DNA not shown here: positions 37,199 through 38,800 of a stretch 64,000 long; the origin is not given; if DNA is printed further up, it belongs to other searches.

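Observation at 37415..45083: Signal-less paralogue of the transporter's binding protein + GntR regulator + LIV-type ABC importer between tmm and tdm: candidate AmiC-style cytoplasmic sensor and an uncharacterised methylated-amine uptake system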

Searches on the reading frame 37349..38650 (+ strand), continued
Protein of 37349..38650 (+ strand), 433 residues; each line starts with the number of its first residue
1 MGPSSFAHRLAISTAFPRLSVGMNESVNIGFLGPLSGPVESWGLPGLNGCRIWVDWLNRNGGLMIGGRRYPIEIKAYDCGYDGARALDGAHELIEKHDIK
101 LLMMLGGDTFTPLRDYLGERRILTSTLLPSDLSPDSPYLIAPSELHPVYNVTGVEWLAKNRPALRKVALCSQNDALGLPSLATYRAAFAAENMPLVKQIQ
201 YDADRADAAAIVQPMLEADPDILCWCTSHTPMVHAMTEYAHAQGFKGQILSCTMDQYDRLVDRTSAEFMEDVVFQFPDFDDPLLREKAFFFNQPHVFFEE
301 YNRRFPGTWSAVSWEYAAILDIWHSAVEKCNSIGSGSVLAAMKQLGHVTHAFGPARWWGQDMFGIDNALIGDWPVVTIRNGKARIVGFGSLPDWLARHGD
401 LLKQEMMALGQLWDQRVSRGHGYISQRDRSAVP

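Call 72: search_dna_similar(query=window:37349-38650:+, collection=plasmids, mode=protein, max_evalue=1e-40, max_rows=40, rows=spread)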
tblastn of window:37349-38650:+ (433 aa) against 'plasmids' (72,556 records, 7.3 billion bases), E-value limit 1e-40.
Records with a match: 17; places in all: 17; records where one place covers at least 80% of the query: 17.
Best place of each record, by identity: 60-80% 1; <60% 16.
By first word of the organism name: Paracoccus 11; Thioclava 3; Ponticoccus 1; Falsirhodobacter 1; Rhizobium 1.
By predicted mobility (MOB-suite, as given by PLSDB): non-mobilizable 15; conjugative 2.
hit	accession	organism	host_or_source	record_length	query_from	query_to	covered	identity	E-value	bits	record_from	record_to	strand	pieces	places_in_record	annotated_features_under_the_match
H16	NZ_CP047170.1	Ponticoccus alexandrii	surface sea water,shallow sea, symbosis ...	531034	1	420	97%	66.0%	5e-174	547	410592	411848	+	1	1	ABC transporter substrate-binding protein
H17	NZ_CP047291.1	Falsirhodobacter algicola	Grateloupia sp.,single cell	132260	1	416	96%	59.1%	3e-143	458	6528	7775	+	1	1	ABC transporter substrate-binding protein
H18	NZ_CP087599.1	Paracoccus sp. MA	cell culture,soil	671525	1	417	96%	57.6%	5e-146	466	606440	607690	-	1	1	ABC transporter substrate-binding protein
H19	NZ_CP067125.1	Paracoccus alcaliphilus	whole organism,soil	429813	5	417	95%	57.6%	1e-142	457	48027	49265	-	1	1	ABC transporter substrate-binding protein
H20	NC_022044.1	Paracoccus aminophilus JCM 7686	-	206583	5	422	97%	55.7%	1e-127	413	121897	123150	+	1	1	ABC transporter substrate-binding protein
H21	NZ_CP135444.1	Thioclava sp. FTW29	-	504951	1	418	97%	55.5%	2e-122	399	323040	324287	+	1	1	ABC transporter substrate-binding protein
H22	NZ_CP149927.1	Thioclava sp. GXIMD4216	-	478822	1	418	97%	55.5%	3e-122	398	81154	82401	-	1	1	ABC transporter substrate-binding protein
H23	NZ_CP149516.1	Thioclava sp. GXIMD4215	pure culture,mangrove soil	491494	1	418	97%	55.5%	3e-122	398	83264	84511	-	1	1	ABC transporter substrate-binding protein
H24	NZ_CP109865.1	Paracoccus aminovorans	bacteria,human fecal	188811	5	433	99%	53.3%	3e-123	401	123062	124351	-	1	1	ABC transporter substrate-binding protein | GntR family transcriptional regulator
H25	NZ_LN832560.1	Paracoccus aminovorans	-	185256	5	433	99%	53.3%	4e-123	400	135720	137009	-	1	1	ABC transporter substrate-binding protein | GntR family transcriptional regulator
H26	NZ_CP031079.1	Paracoccus yeei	Homo sapiens,single cell,eye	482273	4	420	96%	54.7%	3e-130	421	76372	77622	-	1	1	ABC transporter substrate-binding protein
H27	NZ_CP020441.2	Paracoccus yeei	Homo sapiens,Urine suprapubic aspirate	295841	4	420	96%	54.7%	7e-130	420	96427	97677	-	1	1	ABC transporter substrate-binding protein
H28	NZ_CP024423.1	Paracoccus yeei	Homo sapiens,single cell,skin swab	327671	4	420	96%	54.7%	8e-130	420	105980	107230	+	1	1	ABC transporter substrate-binding protein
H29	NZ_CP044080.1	Paracoccus yeei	Homo sapiens,clinical isolate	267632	4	420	96%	54.2%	2e-127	413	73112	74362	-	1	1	ABC transporter substrate-binding protein | hypothetical protein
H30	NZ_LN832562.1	Paracoccus aminovorans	-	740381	6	418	95%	54.2%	1e-128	417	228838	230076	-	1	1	ABC transporter substrate-binding protein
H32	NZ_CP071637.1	Rhizobium sp. NZLR1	lentil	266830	15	402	90%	39.2%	2e-80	278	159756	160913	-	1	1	ABC transporter substrate-binding protein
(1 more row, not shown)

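Call 73: get_annotated_region(hit=H26, flank=7000)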
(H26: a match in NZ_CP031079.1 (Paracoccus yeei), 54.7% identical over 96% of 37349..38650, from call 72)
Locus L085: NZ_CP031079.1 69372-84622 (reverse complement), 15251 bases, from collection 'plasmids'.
description: Paracoccus yeei strain CCUG 32053 plasmid pYEE1, complete sequence
organism: Paracoccus yeei (NCBI taxid 147645)
taxonomy: Bacteria; Pseudomonadota; Alphaproteobacteria; Rhodobacterales; Paracoccaceae; Paracoccus; Paracoccus yeei
host: -; source: Homo sapiens,single cell,eye; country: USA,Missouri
typing (MOB-suite, as given by PLSDB): non-mobilizable; replicon rep_cluster_969
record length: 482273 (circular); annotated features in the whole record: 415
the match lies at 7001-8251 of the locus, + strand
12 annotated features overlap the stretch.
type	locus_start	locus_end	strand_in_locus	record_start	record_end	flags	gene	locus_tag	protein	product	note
CDS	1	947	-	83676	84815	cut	-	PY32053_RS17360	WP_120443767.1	aminomethyltransferase family protein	-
CDS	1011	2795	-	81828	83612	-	-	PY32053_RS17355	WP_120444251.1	APC family permease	-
CDS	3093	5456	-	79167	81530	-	-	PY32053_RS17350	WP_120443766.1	aminomethyltransferase family protein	-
CDS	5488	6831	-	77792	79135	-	-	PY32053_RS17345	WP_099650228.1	NAD(P)/FAD-dependent oxidoreductase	-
CDS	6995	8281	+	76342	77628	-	-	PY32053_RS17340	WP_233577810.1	ABC transporter substrate-binding protein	-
CDS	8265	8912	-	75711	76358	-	-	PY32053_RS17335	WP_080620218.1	FCD domain-containing protein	-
CDS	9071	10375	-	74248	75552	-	glnT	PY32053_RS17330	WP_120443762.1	type III glutamate--ammonia ligase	GO:0006542 - glutamine biosynthetic process [Evidence IEA]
CDS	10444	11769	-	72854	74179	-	-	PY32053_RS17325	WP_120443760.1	FMN-binding glutamate synthase family protein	GO:0006537 - glutamate biosynthetic process [Evidence IEA]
CDS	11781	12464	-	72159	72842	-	-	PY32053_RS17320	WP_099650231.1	GXGXG domain-containing protein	-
CDS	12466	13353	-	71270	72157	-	-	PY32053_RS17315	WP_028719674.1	glutamine amidotransferase family protein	-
CDS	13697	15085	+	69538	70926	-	-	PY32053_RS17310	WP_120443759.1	ammonium transporter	GO:0072488 - ammonium transmembrane transport [Evidence IEA]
CDS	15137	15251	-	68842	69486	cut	-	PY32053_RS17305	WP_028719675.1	XRE family transcriptional regulator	GO:0006355 - regulation of DNA-templated transcription [Evidence IEA]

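Call 74: get_annotated_region(hit=H20, flank=7000)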
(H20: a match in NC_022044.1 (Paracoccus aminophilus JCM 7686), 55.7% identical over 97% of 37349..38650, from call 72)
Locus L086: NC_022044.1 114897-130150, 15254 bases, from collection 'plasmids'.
description: Paracoccus aminophilus JCM 7686 plasmid pAMI6, complete sequence
organism: Paracoccus aminophilus JCM 7686 (NCBI taxid 1367847)
taxonomy: Bacteria; Pseudomonadota; Alphaproteobacteria; Rhodobacterales; Paracoccaceae; Paracoccus; Paracoccus aminophilus; Paracoccus aminophilus JCM 7686
host: -; source: -; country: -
typing (MOB-suite, as given by PLSDB): non-mobilizable; replicon rep_cluster_229
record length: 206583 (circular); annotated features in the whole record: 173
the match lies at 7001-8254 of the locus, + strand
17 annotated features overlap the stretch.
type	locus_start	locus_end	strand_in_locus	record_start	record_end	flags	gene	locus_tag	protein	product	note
CDS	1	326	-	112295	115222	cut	-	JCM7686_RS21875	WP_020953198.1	sarcosine oxidase subunit alpha family protein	-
CDS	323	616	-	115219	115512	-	-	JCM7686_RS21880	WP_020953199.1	sarcosine oxidase subunit delta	-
CDS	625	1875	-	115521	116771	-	-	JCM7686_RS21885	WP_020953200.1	sarcosine oxidase subunit beta family protein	GO:0046653 - tetrahydrofolate metabolic process [Evidence IEA]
CDS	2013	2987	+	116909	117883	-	-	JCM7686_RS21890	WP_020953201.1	GlxA family transcriptional regulator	-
CDS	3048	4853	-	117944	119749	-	-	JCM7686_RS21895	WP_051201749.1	APC family permease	-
CDS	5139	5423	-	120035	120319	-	-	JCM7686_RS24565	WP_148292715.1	hypothetical protein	-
CDS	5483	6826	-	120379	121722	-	-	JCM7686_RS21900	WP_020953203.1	NAD(P)/FAD-dependent oxidoreductase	-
CDS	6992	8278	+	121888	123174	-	-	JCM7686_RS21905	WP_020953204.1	ABC transporter substrate-binding protein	-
CDS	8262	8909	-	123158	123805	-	-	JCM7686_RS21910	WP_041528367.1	FCD domain-containing protein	-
CDS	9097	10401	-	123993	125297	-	glnT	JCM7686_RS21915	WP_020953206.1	type III glutamate--ammonia ligase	GO:0006542 - glutamine biosynthetic process [Evidence IEA]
CDS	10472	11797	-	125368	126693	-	-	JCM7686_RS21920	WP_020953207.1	FMN-binding glutamate synthase family protein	GO:0006537 - glutamate biosynthetic process [Evidence IEA]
CDS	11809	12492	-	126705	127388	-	-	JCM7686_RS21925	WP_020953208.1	GXGXG domain-containing protein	-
CDS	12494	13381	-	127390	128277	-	-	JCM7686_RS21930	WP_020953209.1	glutamine amidotransferase family protein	-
CDS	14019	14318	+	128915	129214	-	-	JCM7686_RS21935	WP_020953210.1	hypothetical protein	-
CDS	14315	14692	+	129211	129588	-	-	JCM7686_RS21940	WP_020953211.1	hypothetical protein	-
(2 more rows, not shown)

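Call 77: get_annotated_region(hit=H32, flank=7000)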
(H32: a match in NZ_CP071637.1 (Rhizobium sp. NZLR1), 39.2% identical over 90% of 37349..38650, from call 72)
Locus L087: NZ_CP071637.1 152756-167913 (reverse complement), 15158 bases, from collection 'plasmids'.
description: Rhizobium sp. NZLR1 plasmid p5, complete sequence
organism: Rhizobium sp. NZLR1 (NCBI taxid 2731096)
taxonomy: Bacteria; Pseudomonadota; Alphaproteobacteria; Hyphomicrobiales; Rhizobiaceae; Rhizobium; Rhizobium sp. NZLR1
host: -; source: lentil; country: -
typing (MOB-suite, as given by PLSDB): conjugative; relaxase MOBP; mating-pair formation MPF_T
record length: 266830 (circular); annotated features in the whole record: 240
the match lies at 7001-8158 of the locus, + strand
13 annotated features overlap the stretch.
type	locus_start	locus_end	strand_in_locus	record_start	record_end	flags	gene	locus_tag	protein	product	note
CDS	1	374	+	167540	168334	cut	-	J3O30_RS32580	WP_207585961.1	SDR family NAD(P)-dependent oxidoreductase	-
CDS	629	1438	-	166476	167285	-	-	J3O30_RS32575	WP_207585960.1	aspartate/glutamate racemase family protein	GO:0008152 - metabolic process [Evidence IEA]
CDS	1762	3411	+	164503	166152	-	-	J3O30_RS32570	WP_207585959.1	choline dehydrogenase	-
CDS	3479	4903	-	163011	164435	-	-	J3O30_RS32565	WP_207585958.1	aldehyde dehydrogenase family protein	-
CDS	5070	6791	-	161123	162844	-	-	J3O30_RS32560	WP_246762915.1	choline dehydrogenase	-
CDS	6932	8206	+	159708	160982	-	-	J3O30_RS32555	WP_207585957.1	ABC transporter substrate-binding protein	-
CDS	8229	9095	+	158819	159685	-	-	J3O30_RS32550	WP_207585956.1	branched-chain amino acid ABC transporter permease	GO:0015803 - branched-chain amino acid transport [Evidence IEA]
CDS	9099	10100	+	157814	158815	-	-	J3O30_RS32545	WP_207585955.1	branched-chain amino acid ABC transporter permease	GO:0015803 - branched-chain amino acid transport [Evidence IEA]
CDS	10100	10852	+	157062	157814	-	-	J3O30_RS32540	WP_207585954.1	ABC transporter ATP-binding protein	-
CDS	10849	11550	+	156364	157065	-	-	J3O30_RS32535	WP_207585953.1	ABC transporter ATP-binding protein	-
CDS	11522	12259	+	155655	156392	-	-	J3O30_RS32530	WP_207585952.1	hypothetical protein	-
CDS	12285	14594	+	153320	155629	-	-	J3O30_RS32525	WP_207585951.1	molybdopterin-dependent oxidoreductase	-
CDS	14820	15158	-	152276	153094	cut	-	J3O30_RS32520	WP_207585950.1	transporter substrate-binding domain-containing protein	-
